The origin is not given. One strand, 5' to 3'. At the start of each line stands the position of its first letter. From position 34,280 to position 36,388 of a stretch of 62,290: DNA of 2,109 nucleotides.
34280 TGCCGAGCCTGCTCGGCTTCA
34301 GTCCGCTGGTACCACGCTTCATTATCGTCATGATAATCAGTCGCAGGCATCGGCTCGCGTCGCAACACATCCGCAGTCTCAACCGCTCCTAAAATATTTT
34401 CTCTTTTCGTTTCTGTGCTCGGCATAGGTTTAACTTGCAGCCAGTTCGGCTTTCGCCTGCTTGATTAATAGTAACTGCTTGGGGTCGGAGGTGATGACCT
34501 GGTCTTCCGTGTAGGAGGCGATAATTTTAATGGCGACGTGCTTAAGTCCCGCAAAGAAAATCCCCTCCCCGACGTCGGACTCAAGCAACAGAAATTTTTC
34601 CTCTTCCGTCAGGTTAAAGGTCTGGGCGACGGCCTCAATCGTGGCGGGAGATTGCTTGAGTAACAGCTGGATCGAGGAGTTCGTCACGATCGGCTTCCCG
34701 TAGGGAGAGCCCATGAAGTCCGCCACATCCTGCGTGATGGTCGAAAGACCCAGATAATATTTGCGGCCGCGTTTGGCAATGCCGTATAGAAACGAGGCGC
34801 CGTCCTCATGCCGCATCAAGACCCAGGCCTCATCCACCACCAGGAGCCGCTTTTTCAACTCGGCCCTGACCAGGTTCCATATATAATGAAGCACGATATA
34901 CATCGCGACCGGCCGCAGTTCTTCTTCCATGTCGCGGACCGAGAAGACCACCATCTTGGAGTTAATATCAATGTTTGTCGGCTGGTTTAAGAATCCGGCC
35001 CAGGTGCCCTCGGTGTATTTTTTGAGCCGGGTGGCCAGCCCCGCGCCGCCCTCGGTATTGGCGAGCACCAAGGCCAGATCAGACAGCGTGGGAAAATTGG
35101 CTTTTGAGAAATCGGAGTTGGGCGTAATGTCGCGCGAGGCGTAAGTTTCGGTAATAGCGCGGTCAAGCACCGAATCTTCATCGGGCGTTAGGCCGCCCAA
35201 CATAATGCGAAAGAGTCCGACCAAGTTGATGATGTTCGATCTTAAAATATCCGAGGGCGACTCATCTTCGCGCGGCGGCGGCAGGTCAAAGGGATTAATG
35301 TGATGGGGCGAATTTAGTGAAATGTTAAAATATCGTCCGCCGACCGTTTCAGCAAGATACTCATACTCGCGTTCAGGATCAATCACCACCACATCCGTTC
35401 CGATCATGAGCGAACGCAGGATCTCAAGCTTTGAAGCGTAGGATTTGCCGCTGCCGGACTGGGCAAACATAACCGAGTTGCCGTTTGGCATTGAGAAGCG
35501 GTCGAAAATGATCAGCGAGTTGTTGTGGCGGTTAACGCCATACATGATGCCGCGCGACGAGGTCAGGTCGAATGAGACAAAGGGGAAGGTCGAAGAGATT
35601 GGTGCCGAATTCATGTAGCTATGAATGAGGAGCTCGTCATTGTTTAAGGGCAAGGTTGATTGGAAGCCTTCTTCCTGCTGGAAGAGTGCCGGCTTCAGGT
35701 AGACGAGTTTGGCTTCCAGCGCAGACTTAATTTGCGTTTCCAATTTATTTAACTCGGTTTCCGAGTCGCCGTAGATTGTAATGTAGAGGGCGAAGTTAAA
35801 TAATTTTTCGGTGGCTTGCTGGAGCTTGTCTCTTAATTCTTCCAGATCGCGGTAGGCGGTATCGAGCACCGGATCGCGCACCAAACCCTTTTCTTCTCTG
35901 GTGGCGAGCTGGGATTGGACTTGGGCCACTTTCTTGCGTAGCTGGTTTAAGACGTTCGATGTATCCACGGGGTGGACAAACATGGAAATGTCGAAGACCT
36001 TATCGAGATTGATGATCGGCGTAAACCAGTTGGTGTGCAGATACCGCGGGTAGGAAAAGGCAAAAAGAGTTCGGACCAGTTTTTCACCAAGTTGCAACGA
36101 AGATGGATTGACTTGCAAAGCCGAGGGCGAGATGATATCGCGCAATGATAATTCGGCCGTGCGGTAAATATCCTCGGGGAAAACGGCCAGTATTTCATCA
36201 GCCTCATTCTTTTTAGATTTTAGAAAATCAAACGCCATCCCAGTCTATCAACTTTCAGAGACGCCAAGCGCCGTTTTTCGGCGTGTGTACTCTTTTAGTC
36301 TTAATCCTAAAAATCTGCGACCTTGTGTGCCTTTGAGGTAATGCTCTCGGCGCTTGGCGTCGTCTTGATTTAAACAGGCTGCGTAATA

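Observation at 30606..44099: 13.5-kb operon for a VirB4/PrgI-based envelope apparatus built mostly from unrecognisable proteins, with no relaxase or coupling protein seen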

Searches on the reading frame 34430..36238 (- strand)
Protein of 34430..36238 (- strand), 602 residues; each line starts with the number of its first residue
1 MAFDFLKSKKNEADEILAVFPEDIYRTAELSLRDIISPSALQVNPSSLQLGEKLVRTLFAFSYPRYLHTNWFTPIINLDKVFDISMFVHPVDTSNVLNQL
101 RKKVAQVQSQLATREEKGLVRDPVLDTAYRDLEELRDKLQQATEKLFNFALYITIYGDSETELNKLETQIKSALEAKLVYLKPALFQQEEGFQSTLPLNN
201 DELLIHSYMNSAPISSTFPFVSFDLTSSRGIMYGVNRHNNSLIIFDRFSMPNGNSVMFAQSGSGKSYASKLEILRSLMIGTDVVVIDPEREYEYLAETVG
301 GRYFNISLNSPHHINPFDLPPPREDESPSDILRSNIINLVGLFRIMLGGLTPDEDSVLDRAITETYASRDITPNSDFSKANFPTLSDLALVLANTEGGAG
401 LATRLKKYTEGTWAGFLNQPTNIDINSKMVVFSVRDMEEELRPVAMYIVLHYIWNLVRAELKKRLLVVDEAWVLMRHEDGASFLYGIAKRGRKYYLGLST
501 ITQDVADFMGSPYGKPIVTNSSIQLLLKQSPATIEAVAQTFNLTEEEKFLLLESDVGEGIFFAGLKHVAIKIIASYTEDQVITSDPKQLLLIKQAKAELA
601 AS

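Call 4: search_protein_families(library=pfam, max_evalue=0.1, proteins=[window:34430-36238:-])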
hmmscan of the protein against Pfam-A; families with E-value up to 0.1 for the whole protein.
window:34430-36238:- (602 aa): 4 families
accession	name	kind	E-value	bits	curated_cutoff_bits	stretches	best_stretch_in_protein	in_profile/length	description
PF19044.6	P-loop_TraG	-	2.8e-25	89.2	25.8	1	250-553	27-344/413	TraG P-loop domain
PF12846.13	AAA_10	-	3.3e-10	40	27.5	2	439-510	215-288/362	AAA-like domain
PF01935.23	DUF87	-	3.1e-07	31.2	23.2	1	258-321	29-94/220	Helicase HerA, central domain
PF11130.14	TraC_F_IV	-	5.2e-05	22.9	28.1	1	93-199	272-374/375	TraC protein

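Call 7: search_protein_families(library=ncbifam, max_evalue=0.1, proteins=[window:34430-36238:-])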
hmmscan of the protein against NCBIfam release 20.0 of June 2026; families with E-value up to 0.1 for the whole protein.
window:34430-36238:- (602 aa): 15 families
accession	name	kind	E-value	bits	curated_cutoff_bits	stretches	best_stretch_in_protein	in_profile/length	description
NF045971.1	conju_CD1110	equivalog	4.2e-108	362.6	325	1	26-569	181-733/752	VirB4-like conjugal transfer ATPase, CD1110 family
NF045975.1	VirB4_plasma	equivalog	1.3e-80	271.3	590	1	22-581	292-892/894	Mbov_0397 family ICE element conjugal transfer ATPase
TIGR02746.1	TraC-F-type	equivalog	9.8e-55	185.8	567.05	1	70-541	243-721/800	type IV secretion system protein TraC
TIGR00929.1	VirB4_CagE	subfamily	2.7e-38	131.7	643.1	1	77-551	264-724/792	VirB4 family type IV secretion/conjugal transfer ATPase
NF010278.0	PRK13721.1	subfamily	3.6e-15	54.9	1177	2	402-558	623-786/874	type IV secretion system protein TraC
TIGR03783.1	Bac_Flav_CT_G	subfamily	8e-13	47.1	261.55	1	251-552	437-758/829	TraG family conjugative transposon ATPase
NF041017.1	DNA_import_CedB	equivalog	3.1e-12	45.9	700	2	438-508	445-519/590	DNA import protein CedB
NF010473.0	PRK13898.1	equivalog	9.4e-07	27.2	1050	1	257-562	452-742/801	type IV secretion system ATPase VirB4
NF010427.0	PRK13853.1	equivalog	4.7e-06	24.8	957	1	132-547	302-712/789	type IV secretion system protein VirB4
NF010447.0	PRK13873.1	equivalog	6.8e-06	24.3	1020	1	400-543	574-721/815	conjugal transfer protein TrbE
NF052333.1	ATPase_TcpF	exception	5.1e-05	21.3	1100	1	82-296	282-506/813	conjugal transfer ATPase TcpF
NF042935.1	SCO6880_fam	subfamily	0.00064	18.8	60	1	85-198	364-475/477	SCO6880 family protein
TIGR03744.1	traC_PFL_4706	equivalog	0.00067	17.6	520.6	1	462-555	730-823/892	conjugative transfer ATPase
NF053655.1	CedD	equivalog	0.0011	17.7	600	0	257-317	226-282/527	DNA-translocating ATPase CedD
NF008521.0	PRK11448.1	equivalog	0.0086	14.1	729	1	70-177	117-210/1123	type I restriction-modification system endonuclease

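Call 15: find_related_loci(query=window:34430-36238:-, collection=genome_contigs, flank=10000)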
Query window:34430-36238:- (602 aa) in genome_contigs; peptide patterns used: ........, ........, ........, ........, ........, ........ (x = any residue, [..] = any of these).
434 stretches matched a pattern; 365 encode a relative of the query (tblastn E <= 1e-3); the best 80 are kept; 80 distinct loci.
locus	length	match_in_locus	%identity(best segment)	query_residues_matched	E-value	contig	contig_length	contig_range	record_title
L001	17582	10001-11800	87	3-601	0e+0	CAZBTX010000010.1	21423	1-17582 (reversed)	MAG TPA_asm: uncultured Candidatus Saccharibacteria bacterium isolate binchicken_co134_1342 genome assembly, contig: NOD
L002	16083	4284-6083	78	3-600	0e+0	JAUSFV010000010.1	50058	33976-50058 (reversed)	MAG: bacterium isolate E14_maxbin.402 E14_k141_29324, whole genome shotgun sequence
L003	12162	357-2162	77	1-602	0e+0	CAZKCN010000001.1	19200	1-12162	MAG TPA_asm: uncultured Candidatus Saccharibacteria bacterium isolate binchicken_co38_1275 genome assembly, contig: NODE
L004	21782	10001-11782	78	5-599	0e+0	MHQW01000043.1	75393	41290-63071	MAG: Candidatus Sungbacteria bacterium RIFCSPLOWO2_02_FULL_51_17 rifcsplowo2_02_scaffold_694, whole genome shotgun seque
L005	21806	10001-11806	77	1-602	0e+0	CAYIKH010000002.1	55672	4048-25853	MAG TPA_asm: uncultured Candidatus Saccharibacteria bacterium isolate ERP119705_co21_58 genome assembly, contig: NODE_50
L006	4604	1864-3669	77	1-602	0e+0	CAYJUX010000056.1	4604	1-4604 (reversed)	MAG TPA_asm: uncultured Candidatus Saccharibacteria bacterium isolate ERP125453_co1_304 genome assembly, contig: NODE_25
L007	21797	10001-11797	76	1-599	0e+0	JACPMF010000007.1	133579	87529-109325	MAG: Candidatus Sungiibacteriota bacterium isolate NC_groundwater_542_Ag_S-0.1um_47_13 S35_SO-1_scaffold_29115, whole ge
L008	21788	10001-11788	78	5-600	0e+0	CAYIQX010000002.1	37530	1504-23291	MAG TPA_asm: uncultured Candidatus Saccharibacteria bacterium isolate ERP119705_co25_682 genome assembly, contig: NODE_4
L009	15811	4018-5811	77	5-602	0e+0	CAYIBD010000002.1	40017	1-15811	MAG TPA_asm: uncultured Candidatus Saccharibacteria bacterium isolate ERP119705_co19_980 genome assembly, contig: NODE_6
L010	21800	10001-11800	77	1-599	0e+0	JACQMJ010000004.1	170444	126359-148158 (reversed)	MAG: Candidatus Sungiibacteriota bacterium isolate NC_groundwater_1226_Ag_S-0.1um_59_124 S_p1_S3_coassembly_k141_1099419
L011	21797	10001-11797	76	1-599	0e+0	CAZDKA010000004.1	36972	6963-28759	MAG TPA_asm: uncultured Candidatus Saccharibacteria bacterium isolate SRP269290_co3_436 genome assembly, contig: NODE_94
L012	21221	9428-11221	76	2-599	0e+0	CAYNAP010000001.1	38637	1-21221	MAG TPA_asm: uncultured Candidatus Saccharibacteria bacterium isolate binchicken_co38_1274 genome assembly, contig: NODE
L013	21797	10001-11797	75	1-599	0e+0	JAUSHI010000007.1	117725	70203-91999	MAG: bacterium isolate E14_metabat.bin.18 E14_k141_1338291, whole genome shotgun sequence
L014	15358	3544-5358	74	1-602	0e+0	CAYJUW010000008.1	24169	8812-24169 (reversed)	MAG TPA_asm: uncultured Candidatus Saccharibacteria bacterium isolate ERP125453_co1_301 genome assembly, contig: NODE_18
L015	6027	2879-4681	74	1-602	0e+0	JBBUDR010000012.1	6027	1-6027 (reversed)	MAG: Patescibacteria group bacterium isolate H41-bin114_1 H41_bin114_1_000000000012, whole genome shotgun sequence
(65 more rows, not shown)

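Call 53: search_protein_families(library=pfam, alignment_id=A5, max_evalue=0.01)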
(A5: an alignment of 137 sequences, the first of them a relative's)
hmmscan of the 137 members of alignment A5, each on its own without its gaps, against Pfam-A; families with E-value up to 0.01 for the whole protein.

A. member 1, L012:1613-2638:+ (341 aa): 1 family
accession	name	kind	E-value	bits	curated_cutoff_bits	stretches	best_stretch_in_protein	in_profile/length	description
PF18884.5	TSP3_bac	-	4e-13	49.4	25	2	90-110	1-21/22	Bacterial TSP3 repeat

B. families by the number of members that match (of 137 scanned): 16 families
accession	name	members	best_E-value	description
PF18884.5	TSP3_bac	28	4e-13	Bacterial TSP3 repeat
PF18765.7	Polbeta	1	3.5e-15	Polymerase beta, Nucleotidyltransferase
PF01909.29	NTP_transf_2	1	2.1e-07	Nucleotidyltransferase domain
PF06042.17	NTP_transf_6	1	4e-05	Nucleotidyltransferase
PF12802.13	MarR_2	1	0.00017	MarR family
PF07956.16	DUF1690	1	0.0002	Protein of Unknown function (DUF1690)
PF11026.13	DUF2721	1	0.0005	Protein of unknown function (DUF2721)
PF07739.18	TipAS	1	0.00086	TipAS antibiotic-recognition domain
PF23714.1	Rv3627c_N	1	0.0011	Carboxypeptidase Rv3627c-like, N-terminal domain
PF20072.4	DUF6468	1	0.0012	Domain of unknown function (DUF6468)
PF01545.26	Cation_efflux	1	0.0016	Cation efflux family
PF00216.26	Bac_DNA_binding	1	0.003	Bacterial DNA-binding protein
PF12966.13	AtpR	1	0.0034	N-ATPase, AtpR subunit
PF22600.2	MTPAP-like_central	1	0.0054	Poly(A) RNA polymerase, mitochondrial-like, central palm domain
PF03495.19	Binary_toxB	1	0.0055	Clostridial binary toxin B/anthrax toxin PA Ca-binding domain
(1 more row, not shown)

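Call 55: search_protein_families(library=pfam, alignment_id=A6, max_evalue=0.01)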
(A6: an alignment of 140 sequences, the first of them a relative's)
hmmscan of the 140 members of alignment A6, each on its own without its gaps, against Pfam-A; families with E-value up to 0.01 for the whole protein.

A. member 1, L005:12338-13657:+ (439 aa): 4 families
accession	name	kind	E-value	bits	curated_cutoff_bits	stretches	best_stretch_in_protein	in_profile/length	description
PF13927.12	Ig_3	-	2.2e-05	25.3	30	0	150-203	5-62/78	Immunoglobulin domain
PF22352.2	K319L-like_PKD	-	0.00012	22.4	27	1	160-231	10-82/84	K319L-like, PKD domain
PF23148.1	Gp77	-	0.0052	17.7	27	0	186-232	37-84/84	Podophage GP4 fiber-tail adaptor protein gp77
PF09134.16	Invasin_D3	-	0.0062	17.5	33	0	148-230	25-94/98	Invasin, domain 3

B. families by the number of members that match (of 140 scanned): 53 families (the first 25 are shown)
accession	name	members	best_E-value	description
PF18895.5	T4SS_pilin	44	1.6e-10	Type IV secretion system pilin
PF07676.18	PD40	15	3e-11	WD40-like Beta Propeller Repeat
PF25174.1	Beta-prop_THOC3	8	5.7e-05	THOC3 beta-propeller domain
PF06832.18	BiPBP_C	6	0.00025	Penicillin-Binding Protein C-terminus Family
PF13927.12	Ig_3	5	4.5e-06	Immunoglobulin domain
PF04956.18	TrbC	5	0.00085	TrbC/VIRB2 pilin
PF16820.11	PKD_3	5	0.0017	PKD-like domain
PF23775.1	Beta-prop_RIG_2nd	4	0.0046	RIG second beta-propeller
PF16656.11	Pur_ac_phosph_N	3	1.1e-07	Purple acid Phosphatase, N-terminal domain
PF03734.19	YkuD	2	1.7e-15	L,D-transpeptidase catalytic domain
PF13406.11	SLT_2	2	7.3e-10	Transglycosylase SLT domain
PF02897.21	Peptidase_S9_N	2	0.00013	Prolyl oligopeptidase, N-terminal beta-propeller domain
PF22681.2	Lmo2446-like_N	2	0.00019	Lmo2446-like, N-terminal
PF00930.27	DPPIV_N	2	0.0024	Dipeptidyl peptidase IV (DPP IV) N-terminal region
PF01464.25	SLT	1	3.2e-30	Transglycosylase SLT domain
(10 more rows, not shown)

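Call 66: search_dna_similar(query=window:34430-36238:-, collection=plasmids, mode=protein, max_rows=25)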
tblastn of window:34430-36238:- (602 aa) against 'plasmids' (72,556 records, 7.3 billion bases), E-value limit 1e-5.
The search stops at 5000 records and this limit was reached: more records match than are counted here, and every count below describes the 5000 best-scoring records only.
Records with a match: at least 5000; places in all: 5179; records where one place covers at least 80% of the query: 2413.
Best place of each record, by identity: <60% 5000.
By first word of the organism name: Klebsiella 1692; Bacillus 397; Enterococcus 252; Acinetobacter 226; Escherichia 210; Staphylococcus 176; Citrobacter 134; Vibrio 133; Salmonella 124; Lactiplantibacillus 94; and 270 more.
By predicted mobility (MOB-suite, as given by PLSDB): conjugative 3782; non-mobilizable 971; mobilizable 247.
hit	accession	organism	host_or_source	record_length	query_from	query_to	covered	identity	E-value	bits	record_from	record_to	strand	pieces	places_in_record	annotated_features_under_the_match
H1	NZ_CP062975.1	Pontibacillus sp. ALD_SL1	mangrove mud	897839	1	597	99%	34.7%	8e-118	392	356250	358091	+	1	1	VirB4-like conjugal transfer ATPase, CD1110 family | hypothetical protein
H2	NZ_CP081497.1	Streptomyces sp. BHT-5-2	whole organism,plant soil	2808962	32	594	94%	35.7%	3e-100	341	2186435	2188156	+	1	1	none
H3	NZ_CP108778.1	Embleya sp. NBC_00896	-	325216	38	589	92%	35.7%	2e-103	351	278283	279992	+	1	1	ATP-binding protein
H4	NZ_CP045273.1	Priestia megaterium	pure culture,Paper surface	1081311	3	588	97%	33.6%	1e-56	373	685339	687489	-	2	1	none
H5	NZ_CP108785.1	Embleya sp. NBC_00888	-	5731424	38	564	88%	35.4%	1e-85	299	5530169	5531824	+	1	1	none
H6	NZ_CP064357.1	Miltoncostaea oceani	pure culture,marine sediment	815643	1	594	99%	28.4%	4e-73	263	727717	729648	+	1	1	DUF87 domain-containing protein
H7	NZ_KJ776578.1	Clostridium botulinum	-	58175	4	564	93%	29.8%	1e-76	273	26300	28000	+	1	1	VirB4-like conjugal transfer ATPase, CD1110 family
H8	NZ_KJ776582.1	Clostridium botulinum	-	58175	4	564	93%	29.8%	1e-76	273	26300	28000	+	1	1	VirB4-like conjugal transfer ATPase, CD1110 family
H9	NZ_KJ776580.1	Clostridium botulinum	-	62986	4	564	93%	29.8%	1e-76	273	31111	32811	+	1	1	VirB4-like conjugal transfer ATPase, CD1110 family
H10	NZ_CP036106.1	Bacillus mycoides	cell culture,soil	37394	32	588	93%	29.8%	8e-64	235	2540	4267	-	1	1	DUF87 domain-containing protein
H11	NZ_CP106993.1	Paenibacillus thiaminolyticus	mixed culture,sour bamboo shoots sample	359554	31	579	91%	30.1%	2e-72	260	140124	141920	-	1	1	DUF87 domain-containing protein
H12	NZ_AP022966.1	Bacillus cereus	-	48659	32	588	93%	29.2%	6e-63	233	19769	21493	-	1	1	DUF87 domain-containing protein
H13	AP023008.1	Bacillus cereus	-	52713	32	588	93%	29.2%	6e-63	233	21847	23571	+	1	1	hypothetical protein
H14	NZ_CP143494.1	Clostridium perfringens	pig,fecal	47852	25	564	90%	29.9%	3e-74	266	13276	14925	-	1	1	VirB4-like conjugal transfer ATPase, CD1110 family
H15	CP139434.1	Brevibacillus halotolerans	cell culture,freshwater soil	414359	31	558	88%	30.4%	1e-73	264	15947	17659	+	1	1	DUF87 domain-containing protein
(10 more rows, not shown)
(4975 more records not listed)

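Call 67: get_annotated_region(hit=H7, flank=12000)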
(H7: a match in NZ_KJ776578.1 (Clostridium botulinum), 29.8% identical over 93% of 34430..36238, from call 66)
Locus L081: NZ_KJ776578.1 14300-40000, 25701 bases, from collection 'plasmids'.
description: Clostridium botulinum strain CDC3875 plasmid pCDC3875, complete sequence
organism: Clostridium botulinum (NCBI taxid 1491)
taxonomy: Bacteria; Bacillota; Clostridia; Eubacteriales; Clostridiaceae; Clostridium; Clostridium botulinum
host: -; source: -; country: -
typing (MOB-suite, as given by PLSDB): mobilizable; relaxase MOBP
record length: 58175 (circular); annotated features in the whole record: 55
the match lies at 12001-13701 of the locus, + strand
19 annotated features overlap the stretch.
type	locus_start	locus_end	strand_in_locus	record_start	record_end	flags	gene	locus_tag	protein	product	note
CDS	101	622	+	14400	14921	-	-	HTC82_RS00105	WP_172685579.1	hypothetical protein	-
CDS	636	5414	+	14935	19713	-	-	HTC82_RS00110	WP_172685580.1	N-acetylmuramoyl-L-alanine amidase family protein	-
CDS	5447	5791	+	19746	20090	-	-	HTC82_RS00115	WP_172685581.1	hypothetical protein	-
CDS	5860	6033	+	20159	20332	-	-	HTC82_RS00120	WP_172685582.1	hypothetical protein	-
CDS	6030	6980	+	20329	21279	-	-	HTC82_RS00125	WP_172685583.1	DUF3801 domain-containing protein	-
CDS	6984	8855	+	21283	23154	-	-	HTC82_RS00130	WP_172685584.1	VirD4-like conjugal transfer protein, CD1115 family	-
CDS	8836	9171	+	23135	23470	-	-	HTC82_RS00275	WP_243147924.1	hypothetical protein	-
CDS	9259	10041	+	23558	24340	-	-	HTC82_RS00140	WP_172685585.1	VirB6/TrbL-like conjugal transfer protein, CD1112 family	-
CDS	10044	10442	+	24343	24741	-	-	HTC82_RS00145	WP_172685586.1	PrgI family protein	-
CDS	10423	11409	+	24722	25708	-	-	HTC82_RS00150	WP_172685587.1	hypothetical protein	-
CDS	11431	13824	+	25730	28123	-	-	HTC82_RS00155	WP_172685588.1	VirB4-like conjugal transfer ATPase, CD1110 family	-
CDS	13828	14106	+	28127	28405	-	-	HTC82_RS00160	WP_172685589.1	hypothetical protein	-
CDS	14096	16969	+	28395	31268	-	-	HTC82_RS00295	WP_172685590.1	transglycosylase SLT domain-containing protein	-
CDS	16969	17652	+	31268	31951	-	-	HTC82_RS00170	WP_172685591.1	hypothetical protein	-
CDS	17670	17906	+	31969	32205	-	-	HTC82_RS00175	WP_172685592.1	hypothetical protein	-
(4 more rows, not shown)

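Call 68: get_annotated_region(hit=H1, flank=12000)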
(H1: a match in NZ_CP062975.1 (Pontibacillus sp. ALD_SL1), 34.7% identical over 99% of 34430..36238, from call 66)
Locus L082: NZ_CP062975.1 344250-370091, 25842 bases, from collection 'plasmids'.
description: Pontibacillus sp. ALD_SL1 plasmid unnamed, complete sequence
organism: Pontibacillus sp. ALD_SL1 (NCBI taxid 2777185)
taxonomy: Bacteria; Bacillota; Bacilli; Bacillales; Bacillaceae; Pontibacillus; Pontibacillus sp. ALD SL1
host: -; source: mangrove mud; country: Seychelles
typing (MOB-suite, as given by PLSDB): non-mobilizable
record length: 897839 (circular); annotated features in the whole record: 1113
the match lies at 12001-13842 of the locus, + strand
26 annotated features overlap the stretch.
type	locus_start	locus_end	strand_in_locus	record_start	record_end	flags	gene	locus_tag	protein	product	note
CDS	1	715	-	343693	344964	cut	-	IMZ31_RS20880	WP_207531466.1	hypothetical protein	-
CDS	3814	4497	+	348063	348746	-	-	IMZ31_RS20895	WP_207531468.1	chemotaxis protein CheW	GO:0006935 - chemotaxis [Evidence IEA]; GO:0007165 - signal transduction [Evidence IEA]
CDS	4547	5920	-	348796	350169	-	-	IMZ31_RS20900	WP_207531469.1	hypothetical protein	-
CDS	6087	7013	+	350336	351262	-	-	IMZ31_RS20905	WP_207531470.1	hypothetical protein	-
CDS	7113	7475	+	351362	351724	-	-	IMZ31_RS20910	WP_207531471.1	hypothetical protein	-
CDS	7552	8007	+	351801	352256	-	-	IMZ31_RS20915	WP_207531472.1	Mbov_0395 family pilin-like conjugal transfer protein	-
CDS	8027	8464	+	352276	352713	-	-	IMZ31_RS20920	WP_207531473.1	hypothetical protein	-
CDS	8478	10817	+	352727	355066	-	-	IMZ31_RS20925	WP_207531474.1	hypothetical protein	-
CDS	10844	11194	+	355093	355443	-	-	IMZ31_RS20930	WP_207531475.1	hypothetical protein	-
CDS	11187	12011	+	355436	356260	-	-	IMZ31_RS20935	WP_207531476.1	hypothetical protein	-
CDS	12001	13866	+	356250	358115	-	-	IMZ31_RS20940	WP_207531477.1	VirB4-like conjugal transfer ATPase, CD1110 family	-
CDS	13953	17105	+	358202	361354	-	-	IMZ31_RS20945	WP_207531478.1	peptidoglycan DD-metalloendopeptidase family protein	-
CDS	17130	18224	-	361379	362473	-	-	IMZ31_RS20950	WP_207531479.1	hypothetical protein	-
CDS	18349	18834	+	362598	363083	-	-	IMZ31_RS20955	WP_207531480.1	hypothetical protein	-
CDS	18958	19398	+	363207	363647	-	-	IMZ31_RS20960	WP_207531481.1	YaaR family protein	-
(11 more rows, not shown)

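Call 95: search_solved_structures(query=window:34430-36238:-, max_evalue=0.001)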
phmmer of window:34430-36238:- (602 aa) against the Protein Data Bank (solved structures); distinct sequences matched with E-value up to 0.001: 4.
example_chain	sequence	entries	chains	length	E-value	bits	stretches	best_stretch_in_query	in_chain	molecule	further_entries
4ag5_A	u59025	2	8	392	7.6e-46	160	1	227-583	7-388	TYPE IV SECRETORY PATHWAY VIRB4 COMPONENTS-LIKE PROTEIN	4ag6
7o41_A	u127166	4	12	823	4e-11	45.3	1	205-550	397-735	TrwK protein | Type IV secretion system protein virB4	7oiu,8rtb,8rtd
7o43_A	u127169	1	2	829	4.1e-11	45.3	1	205-550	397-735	TrwK protein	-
7o42_A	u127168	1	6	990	7.1e-11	44.5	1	205-550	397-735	TrwK protein,Protein hcp1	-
